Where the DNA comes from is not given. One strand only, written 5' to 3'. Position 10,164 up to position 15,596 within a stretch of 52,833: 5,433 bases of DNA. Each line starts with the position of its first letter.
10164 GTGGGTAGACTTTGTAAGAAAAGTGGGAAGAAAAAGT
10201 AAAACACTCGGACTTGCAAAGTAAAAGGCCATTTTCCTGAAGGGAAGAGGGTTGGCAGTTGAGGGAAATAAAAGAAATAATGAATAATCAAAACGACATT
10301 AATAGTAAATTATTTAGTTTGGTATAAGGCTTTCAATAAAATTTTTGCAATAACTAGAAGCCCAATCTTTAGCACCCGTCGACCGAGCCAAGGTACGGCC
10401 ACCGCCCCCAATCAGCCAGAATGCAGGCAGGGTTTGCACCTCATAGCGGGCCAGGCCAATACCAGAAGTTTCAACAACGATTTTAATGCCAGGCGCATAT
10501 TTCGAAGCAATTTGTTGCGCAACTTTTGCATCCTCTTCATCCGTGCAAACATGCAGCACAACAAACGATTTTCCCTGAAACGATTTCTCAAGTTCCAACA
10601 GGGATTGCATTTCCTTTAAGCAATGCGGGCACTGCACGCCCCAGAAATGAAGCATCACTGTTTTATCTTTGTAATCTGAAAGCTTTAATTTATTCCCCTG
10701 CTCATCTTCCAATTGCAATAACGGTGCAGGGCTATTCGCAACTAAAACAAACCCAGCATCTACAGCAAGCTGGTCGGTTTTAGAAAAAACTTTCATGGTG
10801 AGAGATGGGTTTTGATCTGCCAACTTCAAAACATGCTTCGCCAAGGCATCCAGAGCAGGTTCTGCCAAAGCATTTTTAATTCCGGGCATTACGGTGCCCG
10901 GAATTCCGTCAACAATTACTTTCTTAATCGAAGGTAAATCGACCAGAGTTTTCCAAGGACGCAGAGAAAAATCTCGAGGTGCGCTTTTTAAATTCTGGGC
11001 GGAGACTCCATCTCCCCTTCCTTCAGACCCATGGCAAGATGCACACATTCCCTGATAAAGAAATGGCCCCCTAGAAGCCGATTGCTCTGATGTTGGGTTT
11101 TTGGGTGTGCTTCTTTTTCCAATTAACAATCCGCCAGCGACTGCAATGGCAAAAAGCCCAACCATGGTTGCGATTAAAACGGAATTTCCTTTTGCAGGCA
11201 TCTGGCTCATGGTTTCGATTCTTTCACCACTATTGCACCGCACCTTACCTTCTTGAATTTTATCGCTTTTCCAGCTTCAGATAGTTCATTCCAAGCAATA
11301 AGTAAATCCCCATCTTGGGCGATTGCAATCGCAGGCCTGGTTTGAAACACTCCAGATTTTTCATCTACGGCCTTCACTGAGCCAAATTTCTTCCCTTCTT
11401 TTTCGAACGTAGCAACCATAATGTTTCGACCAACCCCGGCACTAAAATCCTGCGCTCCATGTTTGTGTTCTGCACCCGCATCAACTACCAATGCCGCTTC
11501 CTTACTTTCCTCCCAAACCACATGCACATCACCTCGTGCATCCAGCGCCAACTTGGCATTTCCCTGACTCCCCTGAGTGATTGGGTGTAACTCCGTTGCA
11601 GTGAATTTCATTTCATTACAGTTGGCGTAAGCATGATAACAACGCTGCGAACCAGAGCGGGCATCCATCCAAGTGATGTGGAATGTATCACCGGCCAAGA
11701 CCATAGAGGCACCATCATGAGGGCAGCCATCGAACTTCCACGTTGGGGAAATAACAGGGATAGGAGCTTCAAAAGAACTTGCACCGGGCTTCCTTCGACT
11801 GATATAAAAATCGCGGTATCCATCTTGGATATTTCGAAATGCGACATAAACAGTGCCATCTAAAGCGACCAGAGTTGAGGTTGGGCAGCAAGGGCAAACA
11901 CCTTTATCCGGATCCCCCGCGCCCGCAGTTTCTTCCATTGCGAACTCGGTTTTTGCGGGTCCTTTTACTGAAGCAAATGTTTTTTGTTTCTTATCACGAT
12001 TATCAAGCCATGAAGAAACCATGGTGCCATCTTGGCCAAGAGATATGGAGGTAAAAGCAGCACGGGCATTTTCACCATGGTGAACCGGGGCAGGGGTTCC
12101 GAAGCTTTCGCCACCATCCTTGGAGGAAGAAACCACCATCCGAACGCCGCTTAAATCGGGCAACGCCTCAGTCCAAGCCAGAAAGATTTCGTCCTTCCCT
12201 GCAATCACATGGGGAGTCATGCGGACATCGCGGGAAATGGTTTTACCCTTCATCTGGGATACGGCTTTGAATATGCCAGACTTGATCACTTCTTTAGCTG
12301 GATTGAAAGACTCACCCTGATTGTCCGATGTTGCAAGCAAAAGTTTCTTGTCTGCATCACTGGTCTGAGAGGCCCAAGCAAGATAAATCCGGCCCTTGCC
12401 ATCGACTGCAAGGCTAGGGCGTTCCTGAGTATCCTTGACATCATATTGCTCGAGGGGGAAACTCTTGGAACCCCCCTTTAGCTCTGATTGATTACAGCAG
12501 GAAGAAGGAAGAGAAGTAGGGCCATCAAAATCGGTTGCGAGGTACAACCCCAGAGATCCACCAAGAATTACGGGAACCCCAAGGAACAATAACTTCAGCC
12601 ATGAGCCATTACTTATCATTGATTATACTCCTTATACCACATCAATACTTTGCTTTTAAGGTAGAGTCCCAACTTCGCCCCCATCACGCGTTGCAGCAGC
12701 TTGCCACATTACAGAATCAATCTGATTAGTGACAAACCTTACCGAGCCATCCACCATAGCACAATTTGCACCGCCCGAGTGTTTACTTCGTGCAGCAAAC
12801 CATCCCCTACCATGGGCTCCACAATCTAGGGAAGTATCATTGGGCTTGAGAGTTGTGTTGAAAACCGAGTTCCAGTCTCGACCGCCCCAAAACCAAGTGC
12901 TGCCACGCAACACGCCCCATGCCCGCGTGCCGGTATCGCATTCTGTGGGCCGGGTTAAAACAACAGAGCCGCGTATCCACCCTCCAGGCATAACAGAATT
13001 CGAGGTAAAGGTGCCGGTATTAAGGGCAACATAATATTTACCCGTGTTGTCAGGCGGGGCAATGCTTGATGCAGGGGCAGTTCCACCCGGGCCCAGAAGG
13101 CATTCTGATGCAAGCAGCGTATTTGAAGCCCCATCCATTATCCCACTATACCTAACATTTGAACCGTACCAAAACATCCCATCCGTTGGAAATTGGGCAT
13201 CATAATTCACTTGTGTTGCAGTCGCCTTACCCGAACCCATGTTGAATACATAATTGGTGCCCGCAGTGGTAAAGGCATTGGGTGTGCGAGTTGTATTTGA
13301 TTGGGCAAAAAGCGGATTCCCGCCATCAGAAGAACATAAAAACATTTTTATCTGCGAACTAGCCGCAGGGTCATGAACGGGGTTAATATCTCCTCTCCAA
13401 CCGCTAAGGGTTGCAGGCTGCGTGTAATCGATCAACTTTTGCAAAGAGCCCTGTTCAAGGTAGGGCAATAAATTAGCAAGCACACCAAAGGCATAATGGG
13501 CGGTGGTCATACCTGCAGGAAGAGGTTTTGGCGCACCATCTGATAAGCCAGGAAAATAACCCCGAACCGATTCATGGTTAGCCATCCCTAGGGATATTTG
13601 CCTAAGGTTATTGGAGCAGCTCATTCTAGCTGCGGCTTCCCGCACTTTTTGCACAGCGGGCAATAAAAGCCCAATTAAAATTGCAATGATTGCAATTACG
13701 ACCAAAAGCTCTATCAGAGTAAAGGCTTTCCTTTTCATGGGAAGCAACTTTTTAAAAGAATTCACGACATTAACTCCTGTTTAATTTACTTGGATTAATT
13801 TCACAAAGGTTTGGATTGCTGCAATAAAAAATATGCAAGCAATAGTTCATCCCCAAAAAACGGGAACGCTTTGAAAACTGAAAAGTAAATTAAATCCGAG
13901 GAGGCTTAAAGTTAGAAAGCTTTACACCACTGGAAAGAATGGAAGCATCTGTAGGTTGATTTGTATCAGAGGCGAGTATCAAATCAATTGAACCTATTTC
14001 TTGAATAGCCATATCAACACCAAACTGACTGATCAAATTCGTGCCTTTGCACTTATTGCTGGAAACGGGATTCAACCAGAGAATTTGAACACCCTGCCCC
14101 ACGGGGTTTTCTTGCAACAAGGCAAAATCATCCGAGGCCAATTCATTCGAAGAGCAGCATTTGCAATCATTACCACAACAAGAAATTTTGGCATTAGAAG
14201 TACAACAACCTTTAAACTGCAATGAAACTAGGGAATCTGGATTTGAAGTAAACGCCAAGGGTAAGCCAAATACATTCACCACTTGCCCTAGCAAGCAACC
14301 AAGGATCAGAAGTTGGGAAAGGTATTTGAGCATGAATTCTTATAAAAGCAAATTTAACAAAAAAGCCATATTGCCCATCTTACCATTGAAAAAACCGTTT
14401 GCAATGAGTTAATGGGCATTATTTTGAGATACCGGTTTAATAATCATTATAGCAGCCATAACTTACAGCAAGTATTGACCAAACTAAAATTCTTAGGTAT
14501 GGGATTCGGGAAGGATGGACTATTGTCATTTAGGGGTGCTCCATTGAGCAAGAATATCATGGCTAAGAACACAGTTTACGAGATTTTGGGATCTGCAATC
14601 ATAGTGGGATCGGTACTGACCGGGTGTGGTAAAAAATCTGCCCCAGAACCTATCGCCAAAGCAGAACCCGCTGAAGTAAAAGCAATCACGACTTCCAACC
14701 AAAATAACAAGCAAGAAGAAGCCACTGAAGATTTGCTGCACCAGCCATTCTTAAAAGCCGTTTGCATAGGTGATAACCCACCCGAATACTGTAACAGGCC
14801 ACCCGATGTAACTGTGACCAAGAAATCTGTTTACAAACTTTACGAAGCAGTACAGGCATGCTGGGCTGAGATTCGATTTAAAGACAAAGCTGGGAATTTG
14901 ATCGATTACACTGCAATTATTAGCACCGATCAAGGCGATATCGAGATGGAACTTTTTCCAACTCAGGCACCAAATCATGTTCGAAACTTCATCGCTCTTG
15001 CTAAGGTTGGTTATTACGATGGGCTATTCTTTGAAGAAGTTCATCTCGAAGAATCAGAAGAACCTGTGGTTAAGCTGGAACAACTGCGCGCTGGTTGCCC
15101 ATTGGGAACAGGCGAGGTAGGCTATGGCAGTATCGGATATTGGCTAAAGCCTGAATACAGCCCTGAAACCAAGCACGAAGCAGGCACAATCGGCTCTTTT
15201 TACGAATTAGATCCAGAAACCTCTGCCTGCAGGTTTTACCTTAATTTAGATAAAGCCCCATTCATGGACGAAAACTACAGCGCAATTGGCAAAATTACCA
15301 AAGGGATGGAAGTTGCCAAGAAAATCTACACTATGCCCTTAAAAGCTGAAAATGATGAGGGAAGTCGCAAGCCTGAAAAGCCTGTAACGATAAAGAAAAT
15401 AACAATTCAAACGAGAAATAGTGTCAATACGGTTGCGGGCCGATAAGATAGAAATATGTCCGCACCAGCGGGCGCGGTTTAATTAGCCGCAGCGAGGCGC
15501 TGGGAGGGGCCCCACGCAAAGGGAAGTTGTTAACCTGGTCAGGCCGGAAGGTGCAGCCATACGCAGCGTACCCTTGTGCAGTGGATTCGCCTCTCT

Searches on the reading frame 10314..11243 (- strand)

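Call 21: search_protein_families(library=pfam, proteins=[window:10314-11243:-], max_evalue=0.001)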
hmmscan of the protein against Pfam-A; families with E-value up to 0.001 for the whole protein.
window:10314-11243:- (309 aa): 7 families
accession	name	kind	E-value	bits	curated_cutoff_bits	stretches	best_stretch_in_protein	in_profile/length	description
PF00578.27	AhpC-TSA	-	2.3e-14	53.9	26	1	171-279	3-116/124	AhpC/TSA family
PF08534.16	Redoxin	-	3.2e-11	43.7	26.6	1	169-257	2-90/148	Redoxin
PF13905.12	Thioredoxin_8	-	1e-07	32.7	27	1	194-283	2-93/94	Thioredoxin-like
PF13442.11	Cytochrome_CBB3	-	1.8e-06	28.6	27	1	56-138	3-68/68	Cytochrome C oxidase, cbb3-type, subunit III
PF00034.26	Cytochrom_C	-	1.9e-05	26.3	21.3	1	57-141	2-89/90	Cytochrome c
PF13098.12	Thioredoxin_2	-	0.00025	21.8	27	1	194-292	6-95/104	Thioredoxin-like domain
PF00085.26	Thioredoxin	-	0.00034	21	23.5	0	192-257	17-80/103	Thioredoxin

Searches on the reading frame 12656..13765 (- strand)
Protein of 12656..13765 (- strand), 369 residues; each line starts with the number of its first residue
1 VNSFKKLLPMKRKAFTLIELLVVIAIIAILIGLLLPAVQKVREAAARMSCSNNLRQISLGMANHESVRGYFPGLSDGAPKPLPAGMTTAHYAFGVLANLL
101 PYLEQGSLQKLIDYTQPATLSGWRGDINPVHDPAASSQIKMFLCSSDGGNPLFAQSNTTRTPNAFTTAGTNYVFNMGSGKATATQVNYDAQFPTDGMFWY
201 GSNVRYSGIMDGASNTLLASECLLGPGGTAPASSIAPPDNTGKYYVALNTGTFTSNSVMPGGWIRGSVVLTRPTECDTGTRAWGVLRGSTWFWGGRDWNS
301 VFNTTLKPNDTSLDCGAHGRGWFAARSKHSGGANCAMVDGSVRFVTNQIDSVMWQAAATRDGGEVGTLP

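Call 21: search_protein_families(library=pfam, proteins=[window:12656-13765:-], max_evalue=0.001)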
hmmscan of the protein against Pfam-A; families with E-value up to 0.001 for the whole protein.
window:12656-13765:- (369 aa): 2 families
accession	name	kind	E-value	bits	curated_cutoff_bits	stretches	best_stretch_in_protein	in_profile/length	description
PF07596.16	SBP_bac_10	-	1.9e-49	169.6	23.3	1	39-350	1-266/268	Protein of unknown function (DUF1559)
PF07963.17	N_methyl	-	2.9e-08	33.4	21.2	1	10-35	2-27/27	Prokaryotic N-terminal methylation motif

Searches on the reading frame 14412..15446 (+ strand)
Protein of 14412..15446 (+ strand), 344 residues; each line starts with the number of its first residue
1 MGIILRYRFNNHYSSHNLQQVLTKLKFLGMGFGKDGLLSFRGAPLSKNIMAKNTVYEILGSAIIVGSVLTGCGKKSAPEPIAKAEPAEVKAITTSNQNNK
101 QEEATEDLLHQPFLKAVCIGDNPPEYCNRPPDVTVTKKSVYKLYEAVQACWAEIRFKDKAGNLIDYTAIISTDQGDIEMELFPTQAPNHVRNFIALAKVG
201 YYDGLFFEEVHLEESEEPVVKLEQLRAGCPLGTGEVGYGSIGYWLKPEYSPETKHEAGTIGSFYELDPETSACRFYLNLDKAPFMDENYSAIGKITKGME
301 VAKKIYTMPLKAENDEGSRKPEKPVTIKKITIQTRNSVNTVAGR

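Call 25: search_protein_families(library=pfam, proteins=[window:14412-15446:+], max_evalue=0.001)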
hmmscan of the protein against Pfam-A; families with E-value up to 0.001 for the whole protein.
window:14412-15446:+ (344 aa): 1 family
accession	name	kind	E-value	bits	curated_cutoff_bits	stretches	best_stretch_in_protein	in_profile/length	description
PF00160.26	Pro_isomerase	-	5.8e-25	88.8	21.7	1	169-331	3-158/159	Cyclophilin type peptidyl-prolyl cis-trans isomerase/CLD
